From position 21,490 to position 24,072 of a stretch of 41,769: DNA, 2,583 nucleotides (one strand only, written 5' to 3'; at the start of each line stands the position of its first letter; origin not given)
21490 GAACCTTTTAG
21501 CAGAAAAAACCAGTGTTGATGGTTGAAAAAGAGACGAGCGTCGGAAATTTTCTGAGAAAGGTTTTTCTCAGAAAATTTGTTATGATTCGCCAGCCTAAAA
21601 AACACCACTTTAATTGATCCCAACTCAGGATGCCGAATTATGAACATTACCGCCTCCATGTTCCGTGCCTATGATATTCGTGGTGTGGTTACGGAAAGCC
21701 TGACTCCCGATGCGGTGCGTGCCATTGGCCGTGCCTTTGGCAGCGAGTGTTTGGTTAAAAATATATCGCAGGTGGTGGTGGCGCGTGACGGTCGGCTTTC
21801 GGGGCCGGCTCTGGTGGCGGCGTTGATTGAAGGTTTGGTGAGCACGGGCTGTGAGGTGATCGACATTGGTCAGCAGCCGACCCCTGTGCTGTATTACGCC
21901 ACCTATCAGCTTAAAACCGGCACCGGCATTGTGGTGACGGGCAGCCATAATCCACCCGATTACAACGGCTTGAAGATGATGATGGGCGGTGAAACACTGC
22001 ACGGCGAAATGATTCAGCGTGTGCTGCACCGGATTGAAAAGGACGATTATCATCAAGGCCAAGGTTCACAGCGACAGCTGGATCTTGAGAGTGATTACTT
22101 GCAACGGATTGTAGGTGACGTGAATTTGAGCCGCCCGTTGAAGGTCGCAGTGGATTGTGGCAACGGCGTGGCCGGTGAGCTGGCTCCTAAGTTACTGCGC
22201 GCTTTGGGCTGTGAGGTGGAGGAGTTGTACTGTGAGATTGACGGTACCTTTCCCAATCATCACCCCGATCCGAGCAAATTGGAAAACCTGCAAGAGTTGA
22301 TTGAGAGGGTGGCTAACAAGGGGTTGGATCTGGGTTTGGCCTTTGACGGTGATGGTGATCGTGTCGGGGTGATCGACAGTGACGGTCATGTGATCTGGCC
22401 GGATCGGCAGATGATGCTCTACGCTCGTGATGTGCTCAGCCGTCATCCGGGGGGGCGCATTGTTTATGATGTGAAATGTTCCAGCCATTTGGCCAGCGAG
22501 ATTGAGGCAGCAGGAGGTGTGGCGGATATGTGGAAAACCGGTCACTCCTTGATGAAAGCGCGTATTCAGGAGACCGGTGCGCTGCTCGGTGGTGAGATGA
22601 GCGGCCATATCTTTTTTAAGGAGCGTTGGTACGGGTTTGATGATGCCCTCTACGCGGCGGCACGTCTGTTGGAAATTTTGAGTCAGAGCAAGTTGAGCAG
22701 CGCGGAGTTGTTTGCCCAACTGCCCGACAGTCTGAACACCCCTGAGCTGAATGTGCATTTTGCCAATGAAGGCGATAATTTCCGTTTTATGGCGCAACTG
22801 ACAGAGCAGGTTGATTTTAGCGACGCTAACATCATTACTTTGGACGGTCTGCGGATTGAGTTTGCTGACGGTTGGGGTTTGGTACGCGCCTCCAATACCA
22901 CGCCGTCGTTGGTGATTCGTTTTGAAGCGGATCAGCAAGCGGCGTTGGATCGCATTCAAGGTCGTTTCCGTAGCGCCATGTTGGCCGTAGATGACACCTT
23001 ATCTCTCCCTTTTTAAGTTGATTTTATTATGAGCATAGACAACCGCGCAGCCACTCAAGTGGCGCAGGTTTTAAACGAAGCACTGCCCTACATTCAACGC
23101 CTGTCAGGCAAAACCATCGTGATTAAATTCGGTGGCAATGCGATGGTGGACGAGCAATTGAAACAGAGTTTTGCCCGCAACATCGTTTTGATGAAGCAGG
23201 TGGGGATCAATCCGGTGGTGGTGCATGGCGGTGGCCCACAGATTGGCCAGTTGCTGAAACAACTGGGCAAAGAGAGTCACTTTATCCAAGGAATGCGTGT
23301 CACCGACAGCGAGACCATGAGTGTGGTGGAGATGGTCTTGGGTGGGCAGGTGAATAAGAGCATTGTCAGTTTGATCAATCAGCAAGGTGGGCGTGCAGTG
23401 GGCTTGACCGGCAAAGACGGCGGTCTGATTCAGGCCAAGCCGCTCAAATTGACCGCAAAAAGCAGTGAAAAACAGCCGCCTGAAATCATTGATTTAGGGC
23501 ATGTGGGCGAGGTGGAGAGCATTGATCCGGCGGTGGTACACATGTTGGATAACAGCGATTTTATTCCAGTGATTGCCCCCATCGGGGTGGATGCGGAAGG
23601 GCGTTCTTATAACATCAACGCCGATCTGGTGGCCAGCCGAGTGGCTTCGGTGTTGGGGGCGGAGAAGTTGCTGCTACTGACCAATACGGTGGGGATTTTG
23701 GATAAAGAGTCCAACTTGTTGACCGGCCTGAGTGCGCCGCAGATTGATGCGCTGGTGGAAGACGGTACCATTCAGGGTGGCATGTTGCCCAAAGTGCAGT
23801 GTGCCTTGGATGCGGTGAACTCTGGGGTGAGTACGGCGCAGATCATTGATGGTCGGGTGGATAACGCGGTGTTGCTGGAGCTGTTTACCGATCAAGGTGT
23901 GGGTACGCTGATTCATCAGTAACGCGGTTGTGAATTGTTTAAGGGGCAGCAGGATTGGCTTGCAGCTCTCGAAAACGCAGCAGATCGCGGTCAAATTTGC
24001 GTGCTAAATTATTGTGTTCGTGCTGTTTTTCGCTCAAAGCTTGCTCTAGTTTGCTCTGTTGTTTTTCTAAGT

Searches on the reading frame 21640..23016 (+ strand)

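Call 84: search_protein_families(library=pfam, proteins=[window:21640-23016:+], max_evalue=0.00001)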
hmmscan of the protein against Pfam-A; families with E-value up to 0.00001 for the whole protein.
window:21640-23016:+ (458 aa): 4 families
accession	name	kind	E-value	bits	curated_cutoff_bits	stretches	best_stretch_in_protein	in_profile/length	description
PF02878.22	PGM_PMM_I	-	2.8e-35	121.4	22.5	1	7-136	3-135/138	Phosphoglucomutase/phosphomannomutase, alpha/beta/alpha domain I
PF02879.22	PGM_PMM_II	-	1.8e-29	102.7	29.3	1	152-249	2-103/103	Phosphoglucomutase/phosphomannomutase, alpha/beta/alpha domain II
PF02880.22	PGM_PMM_III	-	8.6e-23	81.1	20.7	1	254-362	2-112/115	Phosphoglucomutase/phosphomannomutase, alpha/beta/alpha domain III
PF00408.26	PGM_PMM_IV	-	1.8e-12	47.6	23.1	1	393-444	21-66/68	Phosphoglucomutase/phosphomannomutase, C-terminal domain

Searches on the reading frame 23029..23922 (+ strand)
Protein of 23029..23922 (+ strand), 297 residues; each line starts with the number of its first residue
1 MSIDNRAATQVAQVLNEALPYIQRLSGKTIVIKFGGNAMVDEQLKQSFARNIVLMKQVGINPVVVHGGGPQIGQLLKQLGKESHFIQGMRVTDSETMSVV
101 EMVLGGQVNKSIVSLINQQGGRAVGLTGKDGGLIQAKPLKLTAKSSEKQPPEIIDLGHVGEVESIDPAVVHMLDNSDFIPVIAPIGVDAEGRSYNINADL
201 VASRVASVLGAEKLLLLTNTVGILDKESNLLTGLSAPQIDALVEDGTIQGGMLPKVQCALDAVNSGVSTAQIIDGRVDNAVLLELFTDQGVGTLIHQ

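Call 84: search_protein_families(library=pfam, proteins=[window:23029-23922:+], max_evalue=0.00001)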
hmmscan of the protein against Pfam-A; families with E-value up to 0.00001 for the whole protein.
window:23029-23922:+ (297 aa): 1 family
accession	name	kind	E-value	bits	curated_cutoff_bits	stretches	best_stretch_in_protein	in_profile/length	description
PF00696.33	AA_kinase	-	1.5e-45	156.2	24.9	1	28-274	1-234/234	Amino acid kinase family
